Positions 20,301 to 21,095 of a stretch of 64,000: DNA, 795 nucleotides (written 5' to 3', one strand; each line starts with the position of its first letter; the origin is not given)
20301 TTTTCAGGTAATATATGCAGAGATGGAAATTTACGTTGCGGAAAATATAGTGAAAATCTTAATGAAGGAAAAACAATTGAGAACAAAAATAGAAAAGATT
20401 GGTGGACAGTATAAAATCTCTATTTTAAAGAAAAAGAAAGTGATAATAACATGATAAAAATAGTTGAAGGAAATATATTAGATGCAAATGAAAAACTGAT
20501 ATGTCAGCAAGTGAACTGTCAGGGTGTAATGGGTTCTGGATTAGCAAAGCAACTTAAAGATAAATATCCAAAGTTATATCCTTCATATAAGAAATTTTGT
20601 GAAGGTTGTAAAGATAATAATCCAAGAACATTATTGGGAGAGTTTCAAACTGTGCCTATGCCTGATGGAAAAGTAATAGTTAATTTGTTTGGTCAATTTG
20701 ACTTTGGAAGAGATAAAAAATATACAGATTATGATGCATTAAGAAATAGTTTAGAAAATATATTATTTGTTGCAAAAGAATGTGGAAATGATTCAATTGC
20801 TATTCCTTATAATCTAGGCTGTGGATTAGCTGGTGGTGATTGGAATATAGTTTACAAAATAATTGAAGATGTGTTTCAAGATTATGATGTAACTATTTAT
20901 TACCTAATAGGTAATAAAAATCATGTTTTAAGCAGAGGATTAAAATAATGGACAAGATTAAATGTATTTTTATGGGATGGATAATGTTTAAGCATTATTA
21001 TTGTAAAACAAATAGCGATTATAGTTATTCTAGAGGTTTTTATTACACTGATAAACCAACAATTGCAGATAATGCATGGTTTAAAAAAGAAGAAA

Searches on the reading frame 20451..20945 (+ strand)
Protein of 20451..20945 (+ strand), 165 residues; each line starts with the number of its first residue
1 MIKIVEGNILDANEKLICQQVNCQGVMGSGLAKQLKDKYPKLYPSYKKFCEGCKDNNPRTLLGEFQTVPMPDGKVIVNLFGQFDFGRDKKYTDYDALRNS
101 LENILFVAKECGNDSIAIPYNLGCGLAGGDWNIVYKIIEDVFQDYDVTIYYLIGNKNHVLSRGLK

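Call 44: search_protein_families(library=pfam, proteins=[window:20451-20945:+], max_evalue=0.01)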
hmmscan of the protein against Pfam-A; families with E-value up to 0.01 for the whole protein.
window:20451-20945:+ (165 aa): 1 family
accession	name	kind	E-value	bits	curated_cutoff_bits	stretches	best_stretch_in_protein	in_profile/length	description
PF01661.27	Macro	-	5.7e-09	36.4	22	1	21-137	4-117/118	Macro domain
